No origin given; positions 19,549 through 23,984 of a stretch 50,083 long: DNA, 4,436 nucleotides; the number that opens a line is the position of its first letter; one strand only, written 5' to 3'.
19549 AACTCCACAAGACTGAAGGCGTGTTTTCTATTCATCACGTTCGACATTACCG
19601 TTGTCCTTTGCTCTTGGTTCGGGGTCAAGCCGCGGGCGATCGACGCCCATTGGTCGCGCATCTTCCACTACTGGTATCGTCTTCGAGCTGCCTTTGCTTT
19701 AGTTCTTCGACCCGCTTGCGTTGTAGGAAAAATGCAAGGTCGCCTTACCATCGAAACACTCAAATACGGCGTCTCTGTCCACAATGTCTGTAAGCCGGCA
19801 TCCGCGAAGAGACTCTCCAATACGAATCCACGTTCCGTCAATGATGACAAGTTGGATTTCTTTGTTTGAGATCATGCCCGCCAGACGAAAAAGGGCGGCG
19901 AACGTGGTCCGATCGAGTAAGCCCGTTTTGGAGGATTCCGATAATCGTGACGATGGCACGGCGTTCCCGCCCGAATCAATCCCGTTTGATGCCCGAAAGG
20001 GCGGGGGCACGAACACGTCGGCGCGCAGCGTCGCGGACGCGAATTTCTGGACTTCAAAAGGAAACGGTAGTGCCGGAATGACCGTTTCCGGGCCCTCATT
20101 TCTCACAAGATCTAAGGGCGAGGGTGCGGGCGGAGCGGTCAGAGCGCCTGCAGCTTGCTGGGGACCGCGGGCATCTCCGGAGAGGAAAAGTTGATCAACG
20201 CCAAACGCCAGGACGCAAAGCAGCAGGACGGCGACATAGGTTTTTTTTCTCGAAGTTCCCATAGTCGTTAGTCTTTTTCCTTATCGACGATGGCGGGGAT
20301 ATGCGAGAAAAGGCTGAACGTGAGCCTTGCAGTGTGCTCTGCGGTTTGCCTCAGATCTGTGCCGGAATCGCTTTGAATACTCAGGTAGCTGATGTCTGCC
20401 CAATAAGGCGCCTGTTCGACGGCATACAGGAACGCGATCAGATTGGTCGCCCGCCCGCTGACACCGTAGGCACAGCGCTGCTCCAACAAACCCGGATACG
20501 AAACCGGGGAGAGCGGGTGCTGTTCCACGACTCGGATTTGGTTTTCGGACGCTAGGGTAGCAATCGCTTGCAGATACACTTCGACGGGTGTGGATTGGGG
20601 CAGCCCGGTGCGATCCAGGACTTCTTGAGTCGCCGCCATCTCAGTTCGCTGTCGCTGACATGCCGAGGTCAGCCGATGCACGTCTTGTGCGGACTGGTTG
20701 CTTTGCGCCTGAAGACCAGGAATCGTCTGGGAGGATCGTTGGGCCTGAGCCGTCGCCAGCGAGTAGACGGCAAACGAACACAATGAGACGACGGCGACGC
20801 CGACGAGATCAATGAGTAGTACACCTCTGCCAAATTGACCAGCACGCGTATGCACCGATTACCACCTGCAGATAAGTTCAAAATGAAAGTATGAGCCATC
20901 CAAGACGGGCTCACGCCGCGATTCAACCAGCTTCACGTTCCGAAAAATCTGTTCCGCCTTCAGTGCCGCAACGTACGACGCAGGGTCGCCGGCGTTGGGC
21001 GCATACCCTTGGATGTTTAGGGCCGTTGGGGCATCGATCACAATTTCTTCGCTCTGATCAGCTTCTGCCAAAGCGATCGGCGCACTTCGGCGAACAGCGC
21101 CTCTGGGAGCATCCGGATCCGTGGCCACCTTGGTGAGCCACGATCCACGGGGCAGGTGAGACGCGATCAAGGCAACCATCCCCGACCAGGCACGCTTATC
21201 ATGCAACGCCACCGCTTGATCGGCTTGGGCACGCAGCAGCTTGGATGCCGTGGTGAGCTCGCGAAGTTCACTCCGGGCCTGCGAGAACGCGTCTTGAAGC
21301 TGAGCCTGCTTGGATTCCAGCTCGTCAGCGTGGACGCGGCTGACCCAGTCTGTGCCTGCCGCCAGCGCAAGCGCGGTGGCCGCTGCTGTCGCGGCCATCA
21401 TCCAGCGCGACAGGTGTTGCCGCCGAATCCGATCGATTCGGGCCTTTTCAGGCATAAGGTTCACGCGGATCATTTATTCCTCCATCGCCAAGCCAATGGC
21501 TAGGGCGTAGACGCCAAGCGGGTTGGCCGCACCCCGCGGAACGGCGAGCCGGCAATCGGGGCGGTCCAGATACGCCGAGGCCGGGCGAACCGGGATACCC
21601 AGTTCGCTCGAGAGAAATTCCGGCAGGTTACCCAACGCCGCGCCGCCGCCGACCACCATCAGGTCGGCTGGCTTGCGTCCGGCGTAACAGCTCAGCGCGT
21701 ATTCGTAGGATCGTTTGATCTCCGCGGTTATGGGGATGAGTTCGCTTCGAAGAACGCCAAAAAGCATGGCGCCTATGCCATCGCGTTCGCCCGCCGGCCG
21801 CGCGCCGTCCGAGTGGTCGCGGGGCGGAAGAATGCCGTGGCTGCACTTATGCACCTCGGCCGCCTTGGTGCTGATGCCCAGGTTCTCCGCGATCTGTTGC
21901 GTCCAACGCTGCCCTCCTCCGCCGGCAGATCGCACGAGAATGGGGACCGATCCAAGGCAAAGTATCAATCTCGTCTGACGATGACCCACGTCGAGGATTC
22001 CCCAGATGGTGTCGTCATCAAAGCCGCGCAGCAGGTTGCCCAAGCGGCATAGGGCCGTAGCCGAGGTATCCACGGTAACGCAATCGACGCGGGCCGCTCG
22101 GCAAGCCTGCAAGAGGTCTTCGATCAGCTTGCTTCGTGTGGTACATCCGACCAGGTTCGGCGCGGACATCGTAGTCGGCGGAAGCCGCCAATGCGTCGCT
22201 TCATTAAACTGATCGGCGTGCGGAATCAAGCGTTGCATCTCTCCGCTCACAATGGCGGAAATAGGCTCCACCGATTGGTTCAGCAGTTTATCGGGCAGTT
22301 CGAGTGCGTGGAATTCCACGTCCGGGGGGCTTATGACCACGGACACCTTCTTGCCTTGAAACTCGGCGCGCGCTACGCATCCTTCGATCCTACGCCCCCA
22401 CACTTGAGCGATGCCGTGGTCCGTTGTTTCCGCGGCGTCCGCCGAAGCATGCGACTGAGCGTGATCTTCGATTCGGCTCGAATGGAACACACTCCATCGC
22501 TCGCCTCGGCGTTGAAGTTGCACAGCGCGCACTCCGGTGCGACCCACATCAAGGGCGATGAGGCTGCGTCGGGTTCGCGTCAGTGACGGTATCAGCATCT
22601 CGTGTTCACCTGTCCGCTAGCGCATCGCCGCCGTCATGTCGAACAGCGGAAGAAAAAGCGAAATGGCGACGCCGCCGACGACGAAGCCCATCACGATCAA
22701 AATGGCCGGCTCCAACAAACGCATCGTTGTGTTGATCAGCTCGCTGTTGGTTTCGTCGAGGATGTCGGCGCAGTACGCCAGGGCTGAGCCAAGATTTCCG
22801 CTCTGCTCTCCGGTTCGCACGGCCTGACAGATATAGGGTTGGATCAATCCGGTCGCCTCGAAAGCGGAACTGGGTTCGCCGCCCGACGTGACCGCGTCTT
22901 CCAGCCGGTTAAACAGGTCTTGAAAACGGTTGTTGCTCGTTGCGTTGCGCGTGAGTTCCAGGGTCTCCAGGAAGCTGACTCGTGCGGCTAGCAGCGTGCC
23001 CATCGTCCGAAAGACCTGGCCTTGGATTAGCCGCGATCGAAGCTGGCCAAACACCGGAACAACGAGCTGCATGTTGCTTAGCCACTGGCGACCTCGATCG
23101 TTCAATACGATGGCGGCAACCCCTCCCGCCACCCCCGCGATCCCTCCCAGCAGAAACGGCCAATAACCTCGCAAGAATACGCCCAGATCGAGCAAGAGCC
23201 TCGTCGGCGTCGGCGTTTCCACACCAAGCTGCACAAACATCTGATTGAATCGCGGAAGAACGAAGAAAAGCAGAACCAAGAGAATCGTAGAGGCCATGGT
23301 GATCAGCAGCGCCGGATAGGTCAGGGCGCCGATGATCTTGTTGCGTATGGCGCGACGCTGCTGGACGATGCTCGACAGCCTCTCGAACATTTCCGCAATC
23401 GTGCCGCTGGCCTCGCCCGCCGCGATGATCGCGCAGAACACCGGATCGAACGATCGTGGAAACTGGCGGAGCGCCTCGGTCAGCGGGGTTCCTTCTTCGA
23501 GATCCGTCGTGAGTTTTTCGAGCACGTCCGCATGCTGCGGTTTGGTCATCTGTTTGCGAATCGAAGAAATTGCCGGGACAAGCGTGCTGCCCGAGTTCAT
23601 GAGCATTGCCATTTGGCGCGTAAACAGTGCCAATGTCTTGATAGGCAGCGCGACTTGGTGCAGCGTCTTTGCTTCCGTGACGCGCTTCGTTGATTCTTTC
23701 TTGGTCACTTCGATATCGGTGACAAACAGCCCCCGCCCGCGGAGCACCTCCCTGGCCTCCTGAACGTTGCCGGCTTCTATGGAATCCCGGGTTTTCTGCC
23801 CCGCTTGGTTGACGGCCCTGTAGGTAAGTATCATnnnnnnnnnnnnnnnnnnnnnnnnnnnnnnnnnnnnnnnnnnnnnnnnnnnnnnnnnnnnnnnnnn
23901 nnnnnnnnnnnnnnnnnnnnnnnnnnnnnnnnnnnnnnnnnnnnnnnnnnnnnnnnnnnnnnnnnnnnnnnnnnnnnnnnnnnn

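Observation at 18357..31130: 13-gene operon joining a complete c-di-GMP sensory cassette to a secretin-less PilBCMNO(P)/pseudopilin machine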

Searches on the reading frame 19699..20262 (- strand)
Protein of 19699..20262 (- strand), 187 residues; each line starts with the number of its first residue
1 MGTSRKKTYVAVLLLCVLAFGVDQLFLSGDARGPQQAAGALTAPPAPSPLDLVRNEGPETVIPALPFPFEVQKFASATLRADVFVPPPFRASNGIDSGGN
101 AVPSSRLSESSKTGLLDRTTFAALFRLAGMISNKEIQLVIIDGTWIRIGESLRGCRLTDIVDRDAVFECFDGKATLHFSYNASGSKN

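Call 5: search_protein_families(library=pfam, proteins=[window:19699-20262:-], max_evalue=0.1)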
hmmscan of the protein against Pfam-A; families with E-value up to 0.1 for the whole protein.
window:19699-20262:- (187 aa): 0 families

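Call 9: search_protein_families(library=ncbifam, proteins=[window:19699-20262:-], max_evalue=0.01)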
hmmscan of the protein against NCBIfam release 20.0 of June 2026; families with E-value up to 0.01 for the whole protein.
window:19699-20262:- (187 aa): 0 families

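Call 20: find_homologous_proteins(query=window:19699-20262:-, max_evalue=0.001)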
Query window:19699-20262:- (187 aa): 4 proteins with E <= 0.001 among 333 candidates.
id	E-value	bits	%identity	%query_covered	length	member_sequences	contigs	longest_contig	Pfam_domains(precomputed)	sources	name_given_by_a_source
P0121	3.8e-118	410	100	100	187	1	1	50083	-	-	-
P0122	2.7e-73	263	67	100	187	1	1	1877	-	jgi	-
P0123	1.8e-62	228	61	100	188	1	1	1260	-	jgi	-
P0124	2.6e-62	228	61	100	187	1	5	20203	-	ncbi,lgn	ncbi:MAG: hypothetical protein ACE5E5_06945 [Phycisphaerae bacterium]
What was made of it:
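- Tried and rejected: The homologue search found only 3 relatives (call 20).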

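Call 23: search_solved_structures(query=A2, max_evalue=10, show_alignments=3)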
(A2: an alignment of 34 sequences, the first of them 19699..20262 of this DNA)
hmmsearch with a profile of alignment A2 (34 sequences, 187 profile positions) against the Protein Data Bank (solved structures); distinct sequences matched with E-value up to 10: 0.
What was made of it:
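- Tried and rejected: A profile of 34 orthologues found nothing in the PDB at E<=10 (call 23).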

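Call 24: search_protein_families(library=pfam, alignment_id=A2, max_evalue=1)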
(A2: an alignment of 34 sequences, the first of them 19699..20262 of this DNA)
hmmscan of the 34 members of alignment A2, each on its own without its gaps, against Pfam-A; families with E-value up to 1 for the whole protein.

A. member 1, window:19699-20262:- (187 aa): 0 families

B. families by the number of members that match (of 34 scanned): 8 families
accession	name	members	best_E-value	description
PF16537.11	T2SSB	10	0.00022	Type II secretion system protein B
PF23862.1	CdsD_C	8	0.00052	CdsD C-terminal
PF23893.1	Y4YQ_C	1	0.0042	Uncharacterised protein Y4YQ C-terminal domain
PF05128.17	DUF697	1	0.019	Domain of unknown function (DUF697)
PF23235.1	WH3_Lhr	1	0.049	Large helicase-related protein, winged-helix domain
PF20487.3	DUF6726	1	0.1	Family of unknown function (DUF6726)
PF14463.11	E1-N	1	0.14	E1 N-terminal domain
PF06938.16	DUF1285_N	1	0.25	Domain of unknown function (DUF1285), N-terminal domain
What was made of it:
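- On Type IVa pilus machine: P187 has no PilP hit (calls 5, 24).
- Checked: 10 of 34 orthologues weakly hit T2SSB (call 24).
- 10 of 34 P187 orthologues weakly hit T2SSB (call 24).
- Tried and rejected: Only weak T2SSB and CdsD_C hits remain (call 24).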

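Call 36: predict_structure(alignment_id=A3)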
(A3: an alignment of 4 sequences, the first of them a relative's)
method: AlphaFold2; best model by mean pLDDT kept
length: 187 residues; sequences in the alignment: 4
mean_pLDDT: 40.7   pTM: 0.35
mean pLDDT of the five models: 40.7, 34.7, 34.1, 30.5, 30.0
residues with pLDDT >= 90: 0; 70-90: 3; 50-70: 47; < 50: 137
segments of 3 or more residues with pLDDT < 50: 1-4, 20-139, 142-144, 179-187
pLDDT, mean of each block of 10 residues (from residue 1): 49 52 39 32 33 25 26 29 34 36 32 34 39 42 54 64 63 57 29
secondary structure, 60 per line:
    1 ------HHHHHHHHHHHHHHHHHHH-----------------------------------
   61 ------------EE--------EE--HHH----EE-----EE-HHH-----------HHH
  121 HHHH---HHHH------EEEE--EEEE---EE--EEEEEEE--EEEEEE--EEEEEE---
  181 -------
elements in order: H7-25 H118-124 H128-131 E138-141 E144-147 E155-161 E164-169 E172-177
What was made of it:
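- Tried and rejected: The AF2 model was too poor to search (pLDDT 40.7, call 36).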

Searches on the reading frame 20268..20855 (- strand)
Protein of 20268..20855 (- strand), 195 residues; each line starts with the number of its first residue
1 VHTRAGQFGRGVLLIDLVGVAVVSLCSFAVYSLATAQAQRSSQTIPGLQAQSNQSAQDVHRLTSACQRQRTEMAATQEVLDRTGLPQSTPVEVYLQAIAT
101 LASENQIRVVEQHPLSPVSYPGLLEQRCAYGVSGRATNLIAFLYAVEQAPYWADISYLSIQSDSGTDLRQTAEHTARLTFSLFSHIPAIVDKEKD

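Call 5: search_protein_families(library=pfam, proteins=[window:20268-20855:-], max_evalue=0.1)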
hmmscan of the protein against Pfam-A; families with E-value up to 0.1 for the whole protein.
window:20268-20855:- (195 aa): 2 families
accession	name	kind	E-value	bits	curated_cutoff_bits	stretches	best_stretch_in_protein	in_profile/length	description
PF04350.18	PilO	-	0.042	14.4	22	1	42-164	5-125/145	Pilus assembly protein, PilO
PF01594.21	AI-2E_transport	-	0.054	13.1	34.3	1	12-74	53-117/327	AI-2E family transporter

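Call 9: search_protein_families(library=ncbifam, proteins=[window:20268-20855:-], max_evalue=0.01)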
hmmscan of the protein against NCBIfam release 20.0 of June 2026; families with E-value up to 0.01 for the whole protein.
window:20268-20855:- (195 aa): 1 family
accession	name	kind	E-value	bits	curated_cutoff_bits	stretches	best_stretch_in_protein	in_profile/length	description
NF040576.1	T2SS_GspM_XpsM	equivalog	0.0077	15.9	60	0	17-182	7-172/180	type II secretion system protein GspM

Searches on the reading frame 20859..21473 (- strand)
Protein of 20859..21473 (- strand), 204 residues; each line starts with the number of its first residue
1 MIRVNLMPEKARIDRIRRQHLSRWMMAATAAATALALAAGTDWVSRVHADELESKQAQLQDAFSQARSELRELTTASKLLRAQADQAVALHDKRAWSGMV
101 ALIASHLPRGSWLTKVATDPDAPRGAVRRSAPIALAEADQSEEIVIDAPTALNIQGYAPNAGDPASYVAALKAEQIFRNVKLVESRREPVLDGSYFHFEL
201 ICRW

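Call 5: search_protein_families(library=pfam, proteins=[window:20859-21473:-], max_evalue=0.1)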
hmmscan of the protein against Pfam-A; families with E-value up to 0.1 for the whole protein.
window:20859-21473:- (204 aa): 2 families
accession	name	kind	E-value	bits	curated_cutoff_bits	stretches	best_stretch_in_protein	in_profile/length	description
PF05137.18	PilN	-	7.2e-07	29.6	22.8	1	102-203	5-77/78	Fimbrial assembly protein (PilN)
PF05524.18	PEP-utilisers_N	-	0.056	14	24.4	1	33-84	13-62/121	PEP-utilising enzyme, N-terminal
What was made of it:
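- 20859..21473 (-): PilN-like protein. It abuts pilM. Call 5.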

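Call 9: search_protein_families(library=ncbifam, proteins=[window:20859-21473:-], max_evalue=0.01)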
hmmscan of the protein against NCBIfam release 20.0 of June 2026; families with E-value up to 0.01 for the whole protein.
window:20859-21473:- (204 aa): 1 family
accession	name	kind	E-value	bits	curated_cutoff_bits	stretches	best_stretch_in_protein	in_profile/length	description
NF045709.1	Amuc_1101_fam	equivalog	0.00013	21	650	1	2-118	355-473/608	Amuc_1101 family PilM-like pilus complex protein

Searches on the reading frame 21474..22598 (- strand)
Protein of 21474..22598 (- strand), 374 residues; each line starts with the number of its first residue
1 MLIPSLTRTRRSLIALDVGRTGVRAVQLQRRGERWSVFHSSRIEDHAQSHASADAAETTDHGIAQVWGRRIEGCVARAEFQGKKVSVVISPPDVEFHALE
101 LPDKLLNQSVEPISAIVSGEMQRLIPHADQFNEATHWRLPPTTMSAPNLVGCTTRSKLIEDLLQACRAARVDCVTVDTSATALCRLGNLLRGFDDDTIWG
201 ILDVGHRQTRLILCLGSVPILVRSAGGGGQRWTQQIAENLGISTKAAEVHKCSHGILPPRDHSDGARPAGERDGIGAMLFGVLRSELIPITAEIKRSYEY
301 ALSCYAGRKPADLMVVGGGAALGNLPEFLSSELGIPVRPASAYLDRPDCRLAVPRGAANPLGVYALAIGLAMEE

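Call 5: search_protein_families(library=pfam, proteins=[window:21474-22598:-], max_evalue=0.1)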
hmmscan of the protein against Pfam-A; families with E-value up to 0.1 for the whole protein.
window:21474-22598:- (374 aa): 3 families
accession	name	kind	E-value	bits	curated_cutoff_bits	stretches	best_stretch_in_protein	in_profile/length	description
PF11104.14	PilM_2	-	7.4e-15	55.2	27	1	16-254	2-237/340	Type IV pilus assembly protein PilM;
PF14450.12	FtsA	-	3.3e-07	31.2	31.8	1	202-342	3-112/127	Cell division protein FtsA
PF06723.19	MreB_Mbl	-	0.069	12.4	27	0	313-341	277-305/327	MreB/Mbl protein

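Call 9: search_protein_families(library=ncbifam, proteins=[window:21474-22598:-], max_evalue=0.01)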
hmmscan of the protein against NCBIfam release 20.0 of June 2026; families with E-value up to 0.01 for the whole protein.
window:21474-22598:- (374 aa): 2 families
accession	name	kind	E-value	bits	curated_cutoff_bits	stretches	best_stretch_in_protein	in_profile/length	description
NF045709.1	Amuc_1101_fam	equivalog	4.4e-18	65.4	650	1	71-338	58-313/608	Amuc_1101 family PilM-like pilus complex protein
TIGR01175.1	pilM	subfamily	2.8e-12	46.3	133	1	11-343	3-316/348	type IV pilus assembly protein PilM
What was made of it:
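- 21474..22598 (-): PilM-like actin-fold protein. Calls 5, 9.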

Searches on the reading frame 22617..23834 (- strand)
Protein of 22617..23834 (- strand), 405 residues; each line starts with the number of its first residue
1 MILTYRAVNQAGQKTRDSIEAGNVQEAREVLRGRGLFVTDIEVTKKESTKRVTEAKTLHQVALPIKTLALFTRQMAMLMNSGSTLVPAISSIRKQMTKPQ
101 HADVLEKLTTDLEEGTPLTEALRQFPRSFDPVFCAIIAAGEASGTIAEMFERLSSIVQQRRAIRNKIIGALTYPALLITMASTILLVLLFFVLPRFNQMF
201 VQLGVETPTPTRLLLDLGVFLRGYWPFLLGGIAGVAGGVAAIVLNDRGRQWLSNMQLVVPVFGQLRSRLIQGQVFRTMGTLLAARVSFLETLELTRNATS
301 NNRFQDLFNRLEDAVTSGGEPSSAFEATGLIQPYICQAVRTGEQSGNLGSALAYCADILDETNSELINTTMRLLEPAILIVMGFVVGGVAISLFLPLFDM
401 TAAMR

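Call 4: search_protein_families(library=pfam, proteins=[window:22617-23834:-], max_evalue=0.01)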
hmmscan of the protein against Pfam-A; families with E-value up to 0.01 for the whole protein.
window:22617-23834:- (405 aa): 1 family
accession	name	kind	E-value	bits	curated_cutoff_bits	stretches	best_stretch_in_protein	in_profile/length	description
PF00482.28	T2SSF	-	4.4e-54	182.2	25.2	2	71-194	1-125/125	Type II secretion system (T2SS), protein F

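Call 9: search_protein_families(library=ncbifam, proteins=[window:22617-23834:-], max_evalue=0.01)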
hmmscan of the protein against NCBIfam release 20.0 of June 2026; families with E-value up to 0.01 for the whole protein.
window:22617-23834:- (405 aa): 6 families
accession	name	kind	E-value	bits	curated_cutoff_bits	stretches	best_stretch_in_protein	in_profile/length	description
TIGR02120.1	GspF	equivalog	1.2e-91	308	424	1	4-402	2-399/401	type II secretion system inner membrane protein GspF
NF052607.1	T4PiliAsmPilCThrm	equivalog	1.1e-72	245.4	700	1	3-402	4-402/406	type IV pilus assembly protein PilC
NF052606.1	T4PiliAsmPilCMyx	equivalog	8.7e-63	212.6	700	1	4-404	23-418/419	type IV pilus assembly protein PilC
NF007861.0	PRK10573.1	equivalog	2.2e-60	204.8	401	1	22-404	16-398/401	protein transport protein HofC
NF047826.1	T3SSXpsF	equivalog_domain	1.9e-52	178.5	650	1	3-404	4-404/405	type II secretion system protein XpsF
NF041012.2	T4P_ComGB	equivalog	3.5e-40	138.4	240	1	69-400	4-330/332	competence type IV pilus assembly protein ComGB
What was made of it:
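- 22617..23834 (-): PilC/GspF platform protein. It overlaps pilB (ATGA). Calls 4, 9.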
